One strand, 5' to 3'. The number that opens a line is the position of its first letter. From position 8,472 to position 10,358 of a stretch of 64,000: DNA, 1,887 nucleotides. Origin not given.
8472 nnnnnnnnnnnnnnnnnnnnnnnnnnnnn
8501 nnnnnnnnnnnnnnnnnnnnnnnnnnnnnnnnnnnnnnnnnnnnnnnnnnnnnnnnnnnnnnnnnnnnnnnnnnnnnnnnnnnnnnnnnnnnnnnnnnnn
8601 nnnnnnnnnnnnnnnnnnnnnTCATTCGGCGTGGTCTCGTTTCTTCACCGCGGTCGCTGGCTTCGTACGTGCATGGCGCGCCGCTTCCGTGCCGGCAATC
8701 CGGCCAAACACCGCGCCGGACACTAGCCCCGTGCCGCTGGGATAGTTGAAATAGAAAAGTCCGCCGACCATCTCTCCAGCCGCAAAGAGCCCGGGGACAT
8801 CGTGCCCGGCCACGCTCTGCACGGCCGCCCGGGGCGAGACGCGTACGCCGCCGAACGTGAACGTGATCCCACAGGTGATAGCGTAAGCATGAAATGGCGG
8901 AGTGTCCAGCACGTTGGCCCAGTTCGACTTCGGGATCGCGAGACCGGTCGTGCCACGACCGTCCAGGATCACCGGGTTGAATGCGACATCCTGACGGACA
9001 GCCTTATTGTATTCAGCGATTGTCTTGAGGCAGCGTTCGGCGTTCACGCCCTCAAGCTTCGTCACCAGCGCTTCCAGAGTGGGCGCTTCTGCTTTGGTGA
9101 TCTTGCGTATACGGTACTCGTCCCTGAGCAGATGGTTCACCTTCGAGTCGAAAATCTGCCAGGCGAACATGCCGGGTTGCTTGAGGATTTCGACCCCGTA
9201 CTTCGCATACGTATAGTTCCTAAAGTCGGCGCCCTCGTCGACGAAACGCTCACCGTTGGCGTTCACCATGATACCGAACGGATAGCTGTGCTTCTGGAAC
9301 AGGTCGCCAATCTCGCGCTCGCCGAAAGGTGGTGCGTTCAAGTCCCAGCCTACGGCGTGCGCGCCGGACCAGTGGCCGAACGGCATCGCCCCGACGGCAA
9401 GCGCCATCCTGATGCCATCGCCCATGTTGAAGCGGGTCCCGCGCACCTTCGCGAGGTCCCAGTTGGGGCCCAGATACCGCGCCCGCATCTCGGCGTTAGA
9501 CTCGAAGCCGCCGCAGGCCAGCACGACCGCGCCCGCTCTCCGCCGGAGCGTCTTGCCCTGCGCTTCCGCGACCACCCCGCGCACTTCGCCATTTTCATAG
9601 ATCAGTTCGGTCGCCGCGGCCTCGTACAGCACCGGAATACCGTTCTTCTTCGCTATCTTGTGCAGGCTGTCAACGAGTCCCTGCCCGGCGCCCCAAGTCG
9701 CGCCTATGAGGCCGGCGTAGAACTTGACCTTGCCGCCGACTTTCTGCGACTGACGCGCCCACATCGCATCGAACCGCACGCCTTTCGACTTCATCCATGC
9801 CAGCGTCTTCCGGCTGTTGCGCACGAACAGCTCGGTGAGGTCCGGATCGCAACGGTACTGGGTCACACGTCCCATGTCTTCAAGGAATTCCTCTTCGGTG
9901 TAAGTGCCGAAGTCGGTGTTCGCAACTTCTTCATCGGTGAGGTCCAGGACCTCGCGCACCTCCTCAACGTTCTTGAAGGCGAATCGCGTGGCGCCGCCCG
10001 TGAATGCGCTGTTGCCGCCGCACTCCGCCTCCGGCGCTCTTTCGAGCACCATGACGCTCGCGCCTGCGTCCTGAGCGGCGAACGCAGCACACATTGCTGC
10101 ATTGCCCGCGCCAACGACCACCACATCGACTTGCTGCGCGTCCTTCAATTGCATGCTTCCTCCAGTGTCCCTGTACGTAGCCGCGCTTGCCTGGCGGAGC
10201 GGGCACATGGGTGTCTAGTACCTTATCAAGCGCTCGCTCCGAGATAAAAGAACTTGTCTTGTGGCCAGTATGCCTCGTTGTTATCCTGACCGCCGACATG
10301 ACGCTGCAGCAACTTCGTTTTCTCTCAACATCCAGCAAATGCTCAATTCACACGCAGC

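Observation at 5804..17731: Duplicated TcuA-like flavoprotein + LeuCD-like dehydratase modules: candidate new tricarboxylate or alkylsuccinate pathway lacking TcuB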

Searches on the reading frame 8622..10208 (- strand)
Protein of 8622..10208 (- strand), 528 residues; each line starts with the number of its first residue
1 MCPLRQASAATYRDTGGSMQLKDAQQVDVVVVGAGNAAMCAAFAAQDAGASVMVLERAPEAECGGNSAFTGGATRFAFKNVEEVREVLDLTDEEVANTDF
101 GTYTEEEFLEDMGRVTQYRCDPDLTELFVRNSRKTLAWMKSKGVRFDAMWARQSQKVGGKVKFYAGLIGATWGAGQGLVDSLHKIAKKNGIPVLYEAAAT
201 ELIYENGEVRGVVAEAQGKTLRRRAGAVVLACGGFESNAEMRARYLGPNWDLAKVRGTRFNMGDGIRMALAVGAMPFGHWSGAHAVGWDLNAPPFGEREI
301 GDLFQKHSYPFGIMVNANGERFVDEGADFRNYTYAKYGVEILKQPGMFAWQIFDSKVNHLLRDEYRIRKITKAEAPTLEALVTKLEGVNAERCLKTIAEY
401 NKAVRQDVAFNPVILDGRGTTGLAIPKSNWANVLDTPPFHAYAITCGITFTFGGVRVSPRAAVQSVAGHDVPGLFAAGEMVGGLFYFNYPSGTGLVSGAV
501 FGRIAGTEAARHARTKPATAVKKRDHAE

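Call 3: search_protein_families(library=pfam, proteins=[window:8622-10208:-])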
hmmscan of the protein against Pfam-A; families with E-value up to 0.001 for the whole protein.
window:8622-10208:- (528 aa): 9 families
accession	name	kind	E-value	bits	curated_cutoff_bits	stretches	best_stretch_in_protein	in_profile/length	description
PF00890.30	FAD_binding_2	-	4.3e-46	158.4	20.4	1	28-492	1-410/414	FAD binding domain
PF01266.30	DAO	-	7.5e-12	45.9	27.9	1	28-235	1-205/353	FAD dependent oxidoreductase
PF03486.20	HI0933_like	-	3.1e-11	43.6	50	1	28-112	2-86/244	HI0933-like protein Rossmann domain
PF12831.13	FAD_oxidored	-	4.6e-08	33.2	27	1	28-229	1-141/416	FAD dependent oxidoreductase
PF01134.28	GIDA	-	2.3e-07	30.6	22.1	0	28-70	1-45/391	Glucose inhibited division protein A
PF07992.20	Pyr_redox_2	-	8.6e-07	29.1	26.1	1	27-61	143-177/291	Pyridine nucleotide-disulphide oxidoreductase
PF00070.33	Pyr_redox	-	5.2e-05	24.1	22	0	29-60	2-33/82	Pyridine nucleotide-disulphide oxidoreductase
PF13450.12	NAD_binding_8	-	0.00021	21.9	21.9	1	31-67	1-35/68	NAD(P)-binding Rossmann-like domain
PF01946.23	Thi4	-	0.0008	19.2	26.2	0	20-74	11-63/235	Thi4 family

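Call 5: search_protein_families(library=ncbifam, proteins=[window:8622-10208:-], max_evalue=0.00001)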
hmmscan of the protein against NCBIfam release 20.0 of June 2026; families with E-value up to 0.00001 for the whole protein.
window:8622-10208:- (528 aa): 40 families (the best 25 are shown)
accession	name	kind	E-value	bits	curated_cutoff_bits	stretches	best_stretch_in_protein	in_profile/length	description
NF006130.0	PRK08274.1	equivalog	2.1e-173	577.4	369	1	24-515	3-464/467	FAD-dependent tricarballylate dehydrogenase TcuA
TIGR02485.1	CobZ_N-term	equivalog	6.4e-79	265.8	372.55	1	27-514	2-436/437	FAD-dependent tricarballylate dehydrogenase TcuA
TIGR01813.1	flavo_cyto_c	subfamily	2e-52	178.4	285.45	1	28-506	1-443/444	flavocytochrome c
NF005064.0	PRK06481.1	equivalog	1.7e-45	155.7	542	1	7-515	47-505/506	flavocytochrome c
NF005510.0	PRK07121.1-3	subfamily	1.1e-44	153.1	481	2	171-513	175-490/492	FAD-binding protein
NF009478.0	PRK12844.1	equivalog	3.4e-41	141.2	789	2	173-516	207-555/559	3-ketosteroid-delta-1-dehydrogenase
NF005511.0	PRK07121.1-4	equivalog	5.1e-38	130.8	466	2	217-517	259-547/553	FAD-binding protein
NF005882.1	PRK07843.1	equivalog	5.1e-36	124.2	788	2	171-507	197-545/547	3-oxosteroid 1-dehydrogenase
NF053717.1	VnlPnlRedVprA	equivalog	1.8e-35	122.7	600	1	23-484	3-450/481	vinyl phenol reductase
NF004789.0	PRK06134.1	subfamily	7.9e-35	120.5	747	2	172-516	213-574/581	FAD-dependent oxidoreductase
NF009473.0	PRK12835.1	subfamily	1.8e-34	119.2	837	3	174-376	211-412/585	FAD-binding protein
NF009479.0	PRK12845.1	equivalog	2.8e-30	105.3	793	2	173-511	216-565/566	3-ketosteroid-delta-1-dehydrogenase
NF005509.0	PRK07121.1-2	subfamily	1.1e-29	103.5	630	1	186-512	213-524/527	FAD-binding protein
NF005512.0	PRK07121.1-5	subfamily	2.4e-28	99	812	2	172-511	178-488/489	FAD-binding protein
NF005508.0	PRK07121.1-1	equivalog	6.1e-28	97.6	537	2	176-514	176-495/497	FAD-binding protein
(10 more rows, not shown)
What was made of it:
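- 8622..10154 (-): TcuA-like FAD flavoprotein A (510 aa), first gene of module A. NF006130 scores 577 bits and TIGR02485 scores 266 bits (call 5).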

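Call 35: find_homologous_proteins(query=window:8622-10154:-, max_evalue=1e-50)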
Query window:8622-10154:- (510 aa): 8000 proteins with E <= 1e-50 among 8000 candidates; the best 120 are listed.
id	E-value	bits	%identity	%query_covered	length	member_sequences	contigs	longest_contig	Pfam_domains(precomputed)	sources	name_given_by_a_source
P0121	0.0e+0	1161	100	100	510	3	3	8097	PF01266.31,PF00890.31,PF07992.21,PF03486.21,PF01134.29,PF12831.14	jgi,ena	-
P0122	0.0e+0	1094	94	99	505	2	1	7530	PF01266.31,PF00890.31,PF07992.21,PF03486.21,PF01134.29,PF12831.14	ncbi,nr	ncbi:MAG TPA: FAD-dependent tricarballylate dehydrogenase TcuA [Burkholderiales bacterium]|nr:FAD-de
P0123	0.0e+0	1089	94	99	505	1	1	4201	PF01266.31,PF00890.31,PF07992.21,PF03486.21,PF01134.29,PF12831.14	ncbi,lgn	-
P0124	0.0e+0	1088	93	99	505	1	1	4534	PF01266.31,PF00890.31,PF03486.21,PF01134.29,PF12831.14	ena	-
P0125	0.0e+0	1084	94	99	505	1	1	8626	PF01266.31,PF00890.31,PF07992.21,PF00070.34,PF03486.21,PF01134.29,PF12831.14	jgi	jgi:tricarballylate dehydrogenase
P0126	0.0e+0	1084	93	99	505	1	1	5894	PF01266.31,PF00890.31,PF07992.21,PF03486.21,PF01134.29,PF12831.14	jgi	-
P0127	0.0e+0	1060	91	94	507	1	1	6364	PF01266.31,PF00890.31,PF07992.21,PF03486.21,PF12831.14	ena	-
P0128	0.0e+0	1047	90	98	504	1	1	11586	PF01266.31,PF00890.31,PF07992.21,PF03486.21,PF01134.29,PF12831.14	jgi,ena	-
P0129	0.0e+0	1039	90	96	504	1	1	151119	PF01266.31,PF00890.31,PF07992.21,PF03486.21,PF12831.14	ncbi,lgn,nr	ncbi:MAG: FAD-dependent tricarballylate dehydrogenase TcuA [Betaproteobacteria bacterium]|nr:FAD-dep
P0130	7.0e-298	1007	85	99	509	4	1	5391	PF01266.31,PF00890.31,PF07992.21,PF03486.21,PF01134.29,PF12831.14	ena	-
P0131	1.1e-296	1003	87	95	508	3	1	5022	PF01266.31,PF00890.31,PF03486.21,PF12831.14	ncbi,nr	ncbi:MAG TPA: FAD-dependent tricarballylate dehydrogenase TcuA [Burkholderiales bacterium]|nr:FAD-de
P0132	3.3e-296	1001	86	97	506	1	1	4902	PF01266.31,PF00890.31,PF07992.21,PF03486.21,PF01134.29,PF12831.14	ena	-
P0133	1.2e-295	999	87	96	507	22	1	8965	PF01266.31,PF00890.31,PF07992.21,PF03486.21,PF01134.29,PF12831.14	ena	-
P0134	3.0e-294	995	87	97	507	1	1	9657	PF01266.31,PF00890.31,PF03486.21,PF12831.14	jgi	jgi:tricarballylate dehydrogenase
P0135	3.1e-294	995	86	95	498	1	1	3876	PF01266.31,PF00890.31,PF07992.21,PF03486.21,PF01134.29,PF12831.14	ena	-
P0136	3.2e-294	995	86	95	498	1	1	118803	PF01266.31,PF00890.31,PF07992.21,PF03486.21,PF01134.29,PF12831.14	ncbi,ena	-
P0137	1.4e-292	989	88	95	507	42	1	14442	PF01266.31,PF00890.31,PF07992.21,PF03486.21,PF01134.29,PF12831.14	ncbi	-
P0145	5.2e-278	941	81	96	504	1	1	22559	PF01266.31,PF00890.31,PF03486.21,PF12831.14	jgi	jgi:tricarballylate dehydrogenase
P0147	3.6e-273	925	82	97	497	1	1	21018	PF01266.31,PF00890.31,PF07992.21,PF03486.21,PF12831.14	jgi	jgi:tricarballylate dehydrogenase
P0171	2.6e-243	827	72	97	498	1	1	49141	PF01946.24,PF01266.31,PF00890.31,PF07992.21,PF03486.21,PF12831.14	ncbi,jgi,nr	ncbi:MAG: FAD-dependent tricarballylate dehydrogenase TcuA [Betaproteobacteria bacterium]|jgi:tricar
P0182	2.1e-238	811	70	98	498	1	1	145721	PF01266.31,PF00890.31,PF07992.21,PF03486.21,PF12831.14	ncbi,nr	ncbi:MAG: FAD-dependent tricarballylate dehydrogenase TcuA [Burkholderiales bacterium]|nr:FAD-depend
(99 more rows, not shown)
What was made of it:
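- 8622..10154 (-): It has its own orthologues at up to 94% identity (call 35).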

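Call 36: find_encoding_contigs(protein=P0129, flank=10000, max_places=1)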
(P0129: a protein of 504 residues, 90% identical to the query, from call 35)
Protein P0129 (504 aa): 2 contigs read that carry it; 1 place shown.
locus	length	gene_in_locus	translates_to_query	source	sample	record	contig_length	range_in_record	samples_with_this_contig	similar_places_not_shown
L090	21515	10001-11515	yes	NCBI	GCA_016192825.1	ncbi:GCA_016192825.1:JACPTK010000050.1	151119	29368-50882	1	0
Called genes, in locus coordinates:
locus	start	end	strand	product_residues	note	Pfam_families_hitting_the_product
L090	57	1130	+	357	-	-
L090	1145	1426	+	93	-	PF24696:UGSC (weak)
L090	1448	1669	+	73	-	PF24696:UGSC (weak)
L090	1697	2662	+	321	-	PF03401:TctC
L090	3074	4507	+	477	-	PF03972:MmgE_PrpD_N, PF19305:MmgE_PrpD_C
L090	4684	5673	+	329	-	PF03401:TctC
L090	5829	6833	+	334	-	PF03401:TctC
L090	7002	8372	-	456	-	PF03972:MmgE_PrpD_N, PF19305:MmgE_PrpD_C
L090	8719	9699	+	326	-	PF03401:TctC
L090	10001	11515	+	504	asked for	PF00890:FAD_binding_2, PF01266:DAO, PF03486:HI0933_like (weak), PF07992:Pyr_redox_2 (faint), PF12831:FAD_oxidored (weak)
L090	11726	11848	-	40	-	-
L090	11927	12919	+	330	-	PF03401:TctC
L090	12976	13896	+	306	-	PF04909:Amidohydro_2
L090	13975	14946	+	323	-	PF03401:TctC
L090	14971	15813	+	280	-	PF04909:Amidohydro_2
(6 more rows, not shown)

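Call 37: find_encoding_contigs(protein=P0136, flank=10000, max_places=1)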
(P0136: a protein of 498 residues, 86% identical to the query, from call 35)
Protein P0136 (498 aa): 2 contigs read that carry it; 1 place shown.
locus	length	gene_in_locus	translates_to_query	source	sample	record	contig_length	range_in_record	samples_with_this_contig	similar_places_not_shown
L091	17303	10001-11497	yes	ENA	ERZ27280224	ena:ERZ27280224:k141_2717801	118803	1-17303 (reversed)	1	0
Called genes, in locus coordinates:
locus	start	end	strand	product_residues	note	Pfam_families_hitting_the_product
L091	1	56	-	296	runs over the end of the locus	PF01073:3Beta_HSD, PF01370:Epimerase, PF04321:RmlD_sub_bind, PF13460:NAD_binding_10 (faint), PF16363:GDP_Man_Dehyd (faint)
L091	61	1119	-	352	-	PF00296:Bac_luciferase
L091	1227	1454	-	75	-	PF01206:TusA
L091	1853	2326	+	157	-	PF13501:SoxY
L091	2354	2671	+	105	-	PF08770:SoxZ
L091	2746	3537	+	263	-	PF21342:SoxA-TsdA_cyt-c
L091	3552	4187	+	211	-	-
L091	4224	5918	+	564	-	PF02872:5_nucleotid_C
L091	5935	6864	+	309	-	PF00753:Lactamase_B, PF12706:Lactamase_B_2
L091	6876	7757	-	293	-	PF02668:TauD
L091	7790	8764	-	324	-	PF03401:TctC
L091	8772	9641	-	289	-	PF03401:TctC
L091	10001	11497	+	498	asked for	PF00890:FAD_binding_2, PF01134:GIDA (faint), PF01266:DAO, PF03486:HI0933_like (faint), PF07992:Pyr_redox_2 (faint), PF12831:FAD_oxidored (weak)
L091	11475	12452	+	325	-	PF03401:TctC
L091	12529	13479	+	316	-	PF03401:TctC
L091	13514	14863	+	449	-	PF03972:MmgE_PrpD_N, PF19305:MmgE_PrpD_C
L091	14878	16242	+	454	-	PF07287:AtuA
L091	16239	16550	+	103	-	PF23544:AtuA_ferredoxin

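Call 38: find_encoding_contigs(protein=P0171, flank=10000, max_places=1)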
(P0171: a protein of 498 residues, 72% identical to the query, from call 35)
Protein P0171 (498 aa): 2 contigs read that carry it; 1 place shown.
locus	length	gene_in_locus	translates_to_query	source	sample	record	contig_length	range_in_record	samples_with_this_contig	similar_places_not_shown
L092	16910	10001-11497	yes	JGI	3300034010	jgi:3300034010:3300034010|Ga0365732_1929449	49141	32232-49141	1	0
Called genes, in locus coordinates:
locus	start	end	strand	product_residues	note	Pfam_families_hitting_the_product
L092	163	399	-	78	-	PF28289:BV97_02767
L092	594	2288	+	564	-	PF02776:TPP_enzyme_N, PF00205:TPP_enzyme_M, PF02775:TPP_enzyme_C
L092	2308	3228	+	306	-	PF08450:SGL, PF24684:Vgb_lyase (faint)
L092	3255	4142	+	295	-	PF08450:SGL, PF13449:Phytase-like (faint)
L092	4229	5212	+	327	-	PF03401:TctC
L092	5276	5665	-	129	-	PF01850:PIN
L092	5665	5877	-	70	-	PF04014:MazE_antitoxin (weak)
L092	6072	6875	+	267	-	PF00392:GntR, PF02082:Rrf2 (faint), PF14502:HTH_41 (weak), PF07729:FCD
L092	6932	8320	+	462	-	PF00330:Aconitase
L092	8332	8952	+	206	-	PF00694:Aconitase_C, PF27512:LeuD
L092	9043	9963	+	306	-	PF02668:TauD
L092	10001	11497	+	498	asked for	PF00890:FAD_binding_2, PF01266:DAO, PF01946:Thi4 (faint), PF03486:HI0933_like (weak), PF07992:Pyr_redox_2 (faint), PF12831:FAD_oxidored (weak)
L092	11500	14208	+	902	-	PF00330:Aconitase, PF00694:Aconitase_C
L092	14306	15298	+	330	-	PF03401:TctC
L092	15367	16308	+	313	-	PF03401:TctC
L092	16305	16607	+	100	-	-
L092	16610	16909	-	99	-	PF01266:DAO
